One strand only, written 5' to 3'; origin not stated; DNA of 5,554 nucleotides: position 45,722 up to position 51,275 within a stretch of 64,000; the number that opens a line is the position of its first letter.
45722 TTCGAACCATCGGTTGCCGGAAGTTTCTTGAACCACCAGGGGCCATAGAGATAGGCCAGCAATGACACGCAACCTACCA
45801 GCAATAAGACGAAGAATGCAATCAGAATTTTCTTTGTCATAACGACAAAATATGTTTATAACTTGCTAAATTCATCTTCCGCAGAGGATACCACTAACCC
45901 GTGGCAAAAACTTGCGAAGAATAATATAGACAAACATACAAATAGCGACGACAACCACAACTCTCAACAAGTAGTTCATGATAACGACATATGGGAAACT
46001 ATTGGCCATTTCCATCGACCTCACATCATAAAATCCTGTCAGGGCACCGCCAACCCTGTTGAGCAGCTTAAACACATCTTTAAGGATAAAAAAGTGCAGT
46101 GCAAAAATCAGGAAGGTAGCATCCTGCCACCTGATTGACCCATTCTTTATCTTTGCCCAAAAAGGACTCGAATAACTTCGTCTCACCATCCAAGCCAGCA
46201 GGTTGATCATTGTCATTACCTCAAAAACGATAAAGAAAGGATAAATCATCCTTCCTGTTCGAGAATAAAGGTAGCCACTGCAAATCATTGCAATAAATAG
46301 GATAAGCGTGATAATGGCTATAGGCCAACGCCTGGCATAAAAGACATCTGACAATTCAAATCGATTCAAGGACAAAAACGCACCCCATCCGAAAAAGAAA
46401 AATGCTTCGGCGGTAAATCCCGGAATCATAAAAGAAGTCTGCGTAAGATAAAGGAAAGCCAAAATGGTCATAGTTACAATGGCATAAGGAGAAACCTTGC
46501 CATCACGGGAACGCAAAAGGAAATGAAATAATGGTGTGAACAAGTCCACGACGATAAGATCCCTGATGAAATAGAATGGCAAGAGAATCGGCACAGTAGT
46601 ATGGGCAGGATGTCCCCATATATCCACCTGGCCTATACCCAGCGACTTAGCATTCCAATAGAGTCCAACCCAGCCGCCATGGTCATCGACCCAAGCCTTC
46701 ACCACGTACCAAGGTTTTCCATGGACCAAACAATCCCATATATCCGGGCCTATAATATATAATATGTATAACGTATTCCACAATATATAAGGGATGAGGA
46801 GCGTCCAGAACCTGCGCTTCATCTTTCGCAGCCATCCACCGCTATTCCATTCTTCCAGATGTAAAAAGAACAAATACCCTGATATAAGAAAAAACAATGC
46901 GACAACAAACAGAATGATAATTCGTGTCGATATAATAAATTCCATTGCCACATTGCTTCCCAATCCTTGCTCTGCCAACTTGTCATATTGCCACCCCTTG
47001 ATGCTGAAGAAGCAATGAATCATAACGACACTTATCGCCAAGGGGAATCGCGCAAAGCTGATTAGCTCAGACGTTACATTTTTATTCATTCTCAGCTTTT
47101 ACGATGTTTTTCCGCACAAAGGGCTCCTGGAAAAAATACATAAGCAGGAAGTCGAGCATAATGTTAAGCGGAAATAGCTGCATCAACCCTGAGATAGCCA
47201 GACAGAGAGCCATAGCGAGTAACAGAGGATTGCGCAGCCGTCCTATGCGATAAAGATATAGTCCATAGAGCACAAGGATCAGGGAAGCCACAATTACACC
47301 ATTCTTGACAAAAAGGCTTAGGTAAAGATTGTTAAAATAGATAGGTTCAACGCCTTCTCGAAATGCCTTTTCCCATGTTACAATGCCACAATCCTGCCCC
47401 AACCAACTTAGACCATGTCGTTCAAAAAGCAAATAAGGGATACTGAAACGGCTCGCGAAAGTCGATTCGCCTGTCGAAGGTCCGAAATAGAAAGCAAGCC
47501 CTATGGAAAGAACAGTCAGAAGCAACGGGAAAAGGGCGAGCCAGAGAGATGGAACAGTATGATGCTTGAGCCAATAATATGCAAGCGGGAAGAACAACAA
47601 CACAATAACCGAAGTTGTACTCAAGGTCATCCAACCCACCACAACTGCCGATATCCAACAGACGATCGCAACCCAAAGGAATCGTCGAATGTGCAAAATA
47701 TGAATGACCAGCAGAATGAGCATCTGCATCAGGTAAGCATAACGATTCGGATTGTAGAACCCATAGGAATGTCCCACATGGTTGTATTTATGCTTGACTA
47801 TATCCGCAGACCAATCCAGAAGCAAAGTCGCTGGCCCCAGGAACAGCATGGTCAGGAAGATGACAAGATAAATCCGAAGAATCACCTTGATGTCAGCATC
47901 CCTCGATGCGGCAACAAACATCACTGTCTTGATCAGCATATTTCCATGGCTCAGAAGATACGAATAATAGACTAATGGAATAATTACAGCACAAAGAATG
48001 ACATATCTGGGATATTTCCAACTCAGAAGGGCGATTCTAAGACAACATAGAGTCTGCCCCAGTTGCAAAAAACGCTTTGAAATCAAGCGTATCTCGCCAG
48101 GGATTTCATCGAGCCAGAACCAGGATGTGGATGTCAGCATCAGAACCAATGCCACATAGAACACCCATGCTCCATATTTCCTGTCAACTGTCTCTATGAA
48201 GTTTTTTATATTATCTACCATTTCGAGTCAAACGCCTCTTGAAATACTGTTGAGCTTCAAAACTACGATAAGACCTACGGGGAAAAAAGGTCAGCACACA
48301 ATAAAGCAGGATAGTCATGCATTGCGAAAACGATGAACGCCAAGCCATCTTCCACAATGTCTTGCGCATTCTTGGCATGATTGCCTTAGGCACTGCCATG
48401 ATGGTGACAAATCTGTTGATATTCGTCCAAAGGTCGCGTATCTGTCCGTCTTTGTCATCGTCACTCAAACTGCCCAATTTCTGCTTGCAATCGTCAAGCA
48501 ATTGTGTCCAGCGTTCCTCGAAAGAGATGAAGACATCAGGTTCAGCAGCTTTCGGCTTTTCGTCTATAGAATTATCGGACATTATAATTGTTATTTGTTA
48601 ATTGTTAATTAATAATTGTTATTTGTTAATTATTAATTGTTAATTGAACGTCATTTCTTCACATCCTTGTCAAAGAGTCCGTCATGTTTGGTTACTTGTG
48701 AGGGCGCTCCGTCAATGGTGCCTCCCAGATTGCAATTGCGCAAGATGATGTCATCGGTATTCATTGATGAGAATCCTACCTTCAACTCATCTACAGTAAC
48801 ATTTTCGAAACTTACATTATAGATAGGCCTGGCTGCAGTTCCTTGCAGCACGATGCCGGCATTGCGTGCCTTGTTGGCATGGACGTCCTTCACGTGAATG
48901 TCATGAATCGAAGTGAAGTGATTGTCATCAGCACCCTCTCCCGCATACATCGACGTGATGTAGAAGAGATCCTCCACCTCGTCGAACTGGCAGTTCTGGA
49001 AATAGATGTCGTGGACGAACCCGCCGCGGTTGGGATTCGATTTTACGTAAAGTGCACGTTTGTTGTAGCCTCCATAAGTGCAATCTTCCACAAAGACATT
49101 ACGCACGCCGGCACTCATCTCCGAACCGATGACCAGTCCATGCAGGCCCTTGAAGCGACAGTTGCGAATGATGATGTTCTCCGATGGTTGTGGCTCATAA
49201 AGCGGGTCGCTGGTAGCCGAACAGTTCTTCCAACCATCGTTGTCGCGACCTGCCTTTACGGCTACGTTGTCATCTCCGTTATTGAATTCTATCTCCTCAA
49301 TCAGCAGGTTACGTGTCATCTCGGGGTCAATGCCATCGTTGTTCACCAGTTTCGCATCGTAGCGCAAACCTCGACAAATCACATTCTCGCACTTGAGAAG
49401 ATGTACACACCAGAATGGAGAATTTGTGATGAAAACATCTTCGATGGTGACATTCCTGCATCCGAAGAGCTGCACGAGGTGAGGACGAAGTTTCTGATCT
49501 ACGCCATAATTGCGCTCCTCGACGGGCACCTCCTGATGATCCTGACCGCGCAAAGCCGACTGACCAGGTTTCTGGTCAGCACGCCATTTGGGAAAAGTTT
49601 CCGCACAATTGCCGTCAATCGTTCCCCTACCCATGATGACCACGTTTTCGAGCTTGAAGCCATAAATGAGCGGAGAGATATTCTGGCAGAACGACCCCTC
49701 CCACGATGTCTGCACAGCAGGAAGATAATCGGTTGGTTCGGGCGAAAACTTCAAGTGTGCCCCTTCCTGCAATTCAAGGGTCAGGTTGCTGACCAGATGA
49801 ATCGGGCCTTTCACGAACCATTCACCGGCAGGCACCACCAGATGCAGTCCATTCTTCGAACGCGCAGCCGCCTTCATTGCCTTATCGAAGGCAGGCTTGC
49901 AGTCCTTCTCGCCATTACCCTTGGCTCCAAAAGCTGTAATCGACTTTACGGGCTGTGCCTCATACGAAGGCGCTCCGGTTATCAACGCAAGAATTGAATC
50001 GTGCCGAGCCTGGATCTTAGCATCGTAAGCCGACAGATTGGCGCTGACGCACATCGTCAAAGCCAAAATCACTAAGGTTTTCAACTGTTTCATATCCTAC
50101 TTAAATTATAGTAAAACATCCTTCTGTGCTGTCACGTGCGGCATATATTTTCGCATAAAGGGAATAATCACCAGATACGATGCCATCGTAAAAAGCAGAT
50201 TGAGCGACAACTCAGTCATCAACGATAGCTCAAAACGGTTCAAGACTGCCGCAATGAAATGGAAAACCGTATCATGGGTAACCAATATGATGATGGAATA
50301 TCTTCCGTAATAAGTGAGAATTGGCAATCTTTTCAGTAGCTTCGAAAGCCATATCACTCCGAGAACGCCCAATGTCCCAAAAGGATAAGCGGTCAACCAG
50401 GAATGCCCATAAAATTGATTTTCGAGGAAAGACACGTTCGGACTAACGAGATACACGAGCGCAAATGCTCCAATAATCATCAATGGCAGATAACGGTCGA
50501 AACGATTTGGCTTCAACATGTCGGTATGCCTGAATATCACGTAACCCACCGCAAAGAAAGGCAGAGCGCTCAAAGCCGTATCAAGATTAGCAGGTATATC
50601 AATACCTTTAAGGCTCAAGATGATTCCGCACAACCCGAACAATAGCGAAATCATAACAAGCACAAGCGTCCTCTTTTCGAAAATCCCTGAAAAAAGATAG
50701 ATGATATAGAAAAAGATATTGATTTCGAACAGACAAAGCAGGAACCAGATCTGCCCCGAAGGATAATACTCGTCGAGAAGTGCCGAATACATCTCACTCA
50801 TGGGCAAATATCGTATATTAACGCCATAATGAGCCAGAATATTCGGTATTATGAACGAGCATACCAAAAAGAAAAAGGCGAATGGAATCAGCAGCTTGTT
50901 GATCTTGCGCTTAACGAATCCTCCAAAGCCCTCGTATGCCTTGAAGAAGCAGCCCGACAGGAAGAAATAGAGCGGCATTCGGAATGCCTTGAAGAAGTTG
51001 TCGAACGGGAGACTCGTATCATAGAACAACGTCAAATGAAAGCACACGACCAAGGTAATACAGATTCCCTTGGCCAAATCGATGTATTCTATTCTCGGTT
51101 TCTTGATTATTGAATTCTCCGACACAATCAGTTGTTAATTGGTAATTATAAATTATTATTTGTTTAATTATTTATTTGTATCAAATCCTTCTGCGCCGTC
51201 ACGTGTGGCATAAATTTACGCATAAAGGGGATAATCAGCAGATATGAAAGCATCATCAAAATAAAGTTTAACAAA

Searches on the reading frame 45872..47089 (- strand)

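Call 62: search_protein_families(library=pfam, proteins=[window:45872-47089:-], max_evalue=0.00001)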
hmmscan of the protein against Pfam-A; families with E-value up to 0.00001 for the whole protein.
window:45872-47089:- (405 aa): 1 family
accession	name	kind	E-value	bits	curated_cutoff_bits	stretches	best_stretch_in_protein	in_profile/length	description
PF01757.29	Acyl_transf_3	-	5.6e-21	75.4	31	1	12-388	6-325/326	Acyltransferase domain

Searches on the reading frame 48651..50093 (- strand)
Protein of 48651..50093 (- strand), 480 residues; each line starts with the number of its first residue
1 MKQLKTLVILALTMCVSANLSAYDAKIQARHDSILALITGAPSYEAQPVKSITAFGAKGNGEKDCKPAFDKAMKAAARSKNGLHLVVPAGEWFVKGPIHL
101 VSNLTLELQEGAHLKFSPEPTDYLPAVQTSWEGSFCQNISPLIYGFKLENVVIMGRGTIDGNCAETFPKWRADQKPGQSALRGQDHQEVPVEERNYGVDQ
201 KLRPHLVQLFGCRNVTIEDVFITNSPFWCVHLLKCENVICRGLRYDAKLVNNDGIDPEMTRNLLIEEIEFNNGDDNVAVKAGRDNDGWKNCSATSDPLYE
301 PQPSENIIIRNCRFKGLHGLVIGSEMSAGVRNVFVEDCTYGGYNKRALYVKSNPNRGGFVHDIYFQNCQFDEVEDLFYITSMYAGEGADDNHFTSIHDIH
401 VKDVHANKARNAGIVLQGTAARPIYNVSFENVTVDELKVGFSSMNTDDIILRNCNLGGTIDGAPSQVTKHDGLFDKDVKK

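Call 62: search_protein_families(library=pfam, proteins=[window:48651-50093:-], max_evalue=0.00001)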
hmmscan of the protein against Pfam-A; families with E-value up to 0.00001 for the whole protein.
window:48651-50093:- (480 aa): 2 families
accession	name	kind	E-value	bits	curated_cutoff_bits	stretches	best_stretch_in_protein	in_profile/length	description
PF00295.23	Glyco_hydro_28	-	3.5e-29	102.4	22.9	1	140-436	50-308/324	Glycosyl hydrolases family 28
PF12708.12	Pect-lyase_RHGA_epim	-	1.3e-10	41.9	27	1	51-106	3-58/213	Rhamnogalacturonase A/epimerase, pectate lyase-like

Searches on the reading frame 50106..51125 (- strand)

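Call 62: search_protein_families(library=pfam, proteins=[window:50106-51125:-], max_evalue=0.00001)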
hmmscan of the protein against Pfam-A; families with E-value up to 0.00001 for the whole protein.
window:50106-51125:- (339 aa): 1 family
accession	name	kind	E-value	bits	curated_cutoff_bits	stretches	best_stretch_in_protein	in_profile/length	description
PF01757.29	Acyl_transf_3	-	1.7e-33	116.5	31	1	13-322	2-323/326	Acyltransferase domain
